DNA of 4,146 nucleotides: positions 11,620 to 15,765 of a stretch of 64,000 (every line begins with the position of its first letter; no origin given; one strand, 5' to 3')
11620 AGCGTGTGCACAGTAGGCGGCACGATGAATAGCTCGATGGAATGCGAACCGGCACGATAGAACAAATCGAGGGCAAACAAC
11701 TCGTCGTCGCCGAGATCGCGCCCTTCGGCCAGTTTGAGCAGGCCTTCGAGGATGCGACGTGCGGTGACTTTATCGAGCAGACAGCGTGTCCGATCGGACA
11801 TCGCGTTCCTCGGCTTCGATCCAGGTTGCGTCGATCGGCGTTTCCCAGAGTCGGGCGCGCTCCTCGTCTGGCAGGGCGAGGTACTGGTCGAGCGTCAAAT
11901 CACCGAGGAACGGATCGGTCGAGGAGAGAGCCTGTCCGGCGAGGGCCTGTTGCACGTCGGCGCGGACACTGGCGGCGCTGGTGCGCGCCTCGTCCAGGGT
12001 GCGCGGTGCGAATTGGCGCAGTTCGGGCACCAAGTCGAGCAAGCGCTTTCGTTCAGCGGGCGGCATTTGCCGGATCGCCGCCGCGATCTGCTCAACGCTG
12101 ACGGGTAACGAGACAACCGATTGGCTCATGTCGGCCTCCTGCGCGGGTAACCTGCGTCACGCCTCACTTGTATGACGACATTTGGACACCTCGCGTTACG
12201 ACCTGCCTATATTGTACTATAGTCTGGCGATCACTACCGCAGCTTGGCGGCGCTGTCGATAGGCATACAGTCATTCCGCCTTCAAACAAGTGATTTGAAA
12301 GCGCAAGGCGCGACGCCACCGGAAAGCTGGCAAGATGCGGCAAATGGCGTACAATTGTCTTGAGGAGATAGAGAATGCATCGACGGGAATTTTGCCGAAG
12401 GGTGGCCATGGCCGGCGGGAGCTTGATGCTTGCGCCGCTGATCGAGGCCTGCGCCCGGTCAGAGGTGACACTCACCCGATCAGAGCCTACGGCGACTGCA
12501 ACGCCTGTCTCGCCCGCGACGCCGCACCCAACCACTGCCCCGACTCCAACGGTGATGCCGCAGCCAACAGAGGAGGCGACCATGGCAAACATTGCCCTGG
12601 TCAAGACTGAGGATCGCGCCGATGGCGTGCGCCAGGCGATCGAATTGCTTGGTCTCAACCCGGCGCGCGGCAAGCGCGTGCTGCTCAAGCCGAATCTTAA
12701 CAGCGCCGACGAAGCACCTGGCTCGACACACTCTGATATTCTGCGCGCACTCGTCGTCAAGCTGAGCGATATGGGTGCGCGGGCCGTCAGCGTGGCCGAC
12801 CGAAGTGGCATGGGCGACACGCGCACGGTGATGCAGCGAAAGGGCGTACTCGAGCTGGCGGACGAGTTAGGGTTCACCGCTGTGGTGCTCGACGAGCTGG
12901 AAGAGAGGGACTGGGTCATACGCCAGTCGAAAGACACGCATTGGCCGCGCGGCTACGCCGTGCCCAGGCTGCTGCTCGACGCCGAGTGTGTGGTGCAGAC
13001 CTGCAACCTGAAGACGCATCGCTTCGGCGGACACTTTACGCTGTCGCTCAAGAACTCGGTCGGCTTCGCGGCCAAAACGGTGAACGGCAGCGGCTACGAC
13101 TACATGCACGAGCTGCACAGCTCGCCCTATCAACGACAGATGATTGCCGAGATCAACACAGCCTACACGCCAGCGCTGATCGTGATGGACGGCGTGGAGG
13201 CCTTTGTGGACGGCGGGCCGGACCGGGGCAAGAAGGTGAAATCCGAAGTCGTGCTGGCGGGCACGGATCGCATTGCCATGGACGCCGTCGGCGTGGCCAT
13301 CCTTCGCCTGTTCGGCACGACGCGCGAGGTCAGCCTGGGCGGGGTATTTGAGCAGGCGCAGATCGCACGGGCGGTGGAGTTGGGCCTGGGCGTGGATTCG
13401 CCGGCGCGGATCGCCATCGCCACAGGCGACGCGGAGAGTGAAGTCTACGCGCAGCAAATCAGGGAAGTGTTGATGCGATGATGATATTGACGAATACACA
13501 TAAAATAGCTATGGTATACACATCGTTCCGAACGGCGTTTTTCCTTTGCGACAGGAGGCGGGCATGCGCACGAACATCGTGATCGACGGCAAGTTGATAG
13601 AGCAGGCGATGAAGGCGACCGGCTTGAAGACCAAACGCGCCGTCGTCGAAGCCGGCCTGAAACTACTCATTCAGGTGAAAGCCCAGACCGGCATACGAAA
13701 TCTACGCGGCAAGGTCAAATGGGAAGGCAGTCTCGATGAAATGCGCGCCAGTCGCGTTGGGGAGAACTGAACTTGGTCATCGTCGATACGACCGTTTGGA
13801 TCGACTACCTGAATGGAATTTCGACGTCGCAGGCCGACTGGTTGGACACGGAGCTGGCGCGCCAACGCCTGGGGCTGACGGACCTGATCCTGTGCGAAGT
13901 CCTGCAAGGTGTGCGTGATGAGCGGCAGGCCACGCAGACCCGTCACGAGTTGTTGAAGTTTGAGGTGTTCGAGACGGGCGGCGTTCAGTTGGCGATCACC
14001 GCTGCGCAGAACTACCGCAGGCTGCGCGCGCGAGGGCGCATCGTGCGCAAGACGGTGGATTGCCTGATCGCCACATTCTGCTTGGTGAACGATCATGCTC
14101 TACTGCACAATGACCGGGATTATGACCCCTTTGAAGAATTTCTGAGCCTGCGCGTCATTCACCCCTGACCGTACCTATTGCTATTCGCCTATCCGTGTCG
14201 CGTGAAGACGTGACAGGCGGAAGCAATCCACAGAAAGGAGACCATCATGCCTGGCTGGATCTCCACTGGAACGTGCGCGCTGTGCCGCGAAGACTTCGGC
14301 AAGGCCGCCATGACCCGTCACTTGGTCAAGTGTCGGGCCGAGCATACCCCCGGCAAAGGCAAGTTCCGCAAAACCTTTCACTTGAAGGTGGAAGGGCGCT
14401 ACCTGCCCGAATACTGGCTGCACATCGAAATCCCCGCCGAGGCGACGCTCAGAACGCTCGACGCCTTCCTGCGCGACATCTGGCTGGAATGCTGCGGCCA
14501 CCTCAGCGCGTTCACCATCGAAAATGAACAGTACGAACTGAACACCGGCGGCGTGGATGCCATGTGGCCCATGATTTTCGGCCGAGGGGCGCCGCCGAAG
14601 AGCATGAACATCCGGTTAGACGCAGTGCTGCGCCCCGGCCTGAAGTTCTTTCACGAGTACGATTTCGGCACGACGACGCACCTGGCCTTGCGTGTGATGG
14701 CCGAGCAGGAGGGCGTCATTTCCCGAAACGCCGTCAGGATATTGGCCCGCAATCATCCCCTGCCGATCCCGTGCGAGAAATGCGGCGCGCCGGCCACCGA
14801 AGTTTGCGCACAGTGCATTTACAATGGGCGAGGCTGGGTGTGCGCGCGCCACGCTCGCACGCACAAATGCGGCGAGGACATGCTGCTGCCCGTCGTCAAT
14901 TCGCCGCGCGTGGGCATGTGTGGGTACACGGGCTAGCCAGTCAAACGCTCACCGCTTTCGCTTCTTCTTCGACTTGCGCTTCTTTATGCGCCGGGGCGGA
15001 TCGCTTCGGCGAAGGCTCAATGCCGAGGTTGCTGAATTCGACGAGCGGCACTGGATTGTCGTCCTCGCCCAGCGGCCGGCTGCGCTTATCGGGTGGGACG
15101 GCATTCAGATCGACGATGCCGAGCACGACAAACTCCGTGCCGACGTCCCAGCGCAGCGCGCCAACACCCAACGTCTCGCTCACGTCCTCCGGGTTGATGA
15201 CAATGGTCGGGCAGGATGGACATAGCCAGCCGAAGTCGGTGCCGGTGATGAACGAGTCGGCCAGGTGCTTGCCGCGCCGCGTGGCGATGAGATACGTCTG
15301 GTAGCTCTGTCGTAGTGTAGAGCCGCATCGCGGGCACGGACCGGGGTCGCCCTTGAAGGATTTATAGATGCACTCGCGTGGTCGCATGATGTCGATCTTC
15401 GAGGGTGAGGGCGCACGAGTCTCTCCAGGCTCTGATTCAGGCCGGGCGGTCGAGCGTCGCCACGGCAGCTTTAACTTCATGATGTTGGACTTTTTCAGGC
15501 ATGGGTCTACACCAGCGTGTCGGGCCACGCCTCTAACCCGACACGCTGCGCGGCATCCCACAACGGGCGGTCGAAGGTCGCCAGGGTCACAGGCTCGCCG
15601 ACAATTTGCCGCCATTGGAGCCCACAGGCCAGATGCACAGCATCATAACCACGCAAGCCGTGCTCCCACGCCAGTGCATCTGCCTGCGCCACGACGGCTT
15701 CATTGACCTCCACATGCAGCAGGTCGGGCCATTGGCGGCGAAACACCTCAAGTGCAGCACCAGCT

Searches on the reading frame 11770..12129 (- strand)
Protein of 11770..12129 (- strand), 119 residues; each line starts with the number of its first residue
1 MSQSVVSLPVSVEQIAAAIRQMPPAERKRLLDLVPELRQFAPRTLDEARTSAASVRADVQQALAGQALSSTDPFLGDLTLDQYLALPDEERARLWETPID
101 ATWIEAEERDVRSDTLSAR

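Call 27: search_protein_families(library=pfam, proteins=[window:11770-12129:-], max_evalue=10)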
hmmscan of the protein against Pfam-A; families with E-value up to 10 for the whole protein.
window:11770-12129:- (119 aa): 4 families
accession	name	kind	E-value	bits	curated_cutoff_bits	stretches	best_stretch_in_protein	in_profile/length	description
PF03448.22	MgtE_N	-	0.028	15.4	25.9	1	12-49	3-38/102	MgtE intracellular N domain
PF11304.13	DUF3106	-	0.049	14.6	24.3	1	14-93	32-101/104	Protein of unknown function (DUF3106)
PF24408.1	wHTH-Calcineurin_assc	-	0.1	12.9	27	1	11-47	8-49/56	wHTH-Calcineurin_assc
PF02912.23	Phe_tRNA-synt_N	-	0.21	12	22.3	1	12-51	20-59/69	Aminoacyl tRNA synthetase class II, N-terminal domain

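Call 81: search_protein_families(library=ncbifam, proteins=[window:11770-12129:-], max_evalue=0.1)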
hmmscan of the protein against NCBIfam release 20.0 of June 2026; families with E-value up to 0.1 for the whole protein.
window:11770-12129:- (119 aa): 0 families

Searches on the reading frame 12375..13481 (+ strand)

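Call 68: search_protein_families(library=pfam, proteins=[window:12375-13481:+], max_evalue=0.01)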
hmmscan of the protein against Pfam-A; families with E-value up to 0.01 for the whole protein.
window:12375-13481:+ (368 aa): 1 family
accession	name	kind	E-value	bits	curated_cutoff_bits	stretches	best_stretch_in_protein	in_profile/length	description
PF04015.17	DUF362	-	6.4e-40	137.8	24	1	102-307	1-199/200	Domain of unknown function (DUF362)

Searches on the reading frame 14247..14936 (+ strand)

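Call 68: search_protein_families(library=pfam, proteins=[window:14247-14936:+], max_evalue=0.01)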
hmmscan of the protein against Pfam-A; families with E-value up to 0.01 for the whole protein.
window:14247-14936:+ (229 aa): 1 family
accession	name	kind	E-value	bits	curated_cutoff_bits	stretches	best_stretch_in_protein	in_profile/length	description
PF07929.16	PRiA4_ORF3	-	1.2e-05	25.6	26.6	1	53-159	13-114/173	Plasmid pRiA4b ORF-3-like protein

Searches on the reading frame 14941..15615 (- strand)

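Call 68: search_protein_families(library=pfam, proteins=[window:14941-15615:-], max_evalue=0.01)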
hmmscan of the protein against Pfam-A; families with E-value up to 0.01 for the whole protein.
window:14941-15615:- (224 aa): 0 families

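Call 81: search_protein_families(library=ncbifam, proteins=[window:14941-15615:-], max_evalue=0.1)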
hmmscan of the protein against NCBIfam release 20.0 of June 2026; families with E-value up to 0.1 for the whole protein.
window:14941-15615:- (224 aa): 1 family
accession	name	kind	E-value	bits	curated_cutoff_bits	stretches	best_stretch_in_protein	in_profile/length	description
NF033497.1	rubre_like_arch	subfamily_domain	0.03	14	32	0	89-102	14-27/34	rubrerythrin-like domain-containing protein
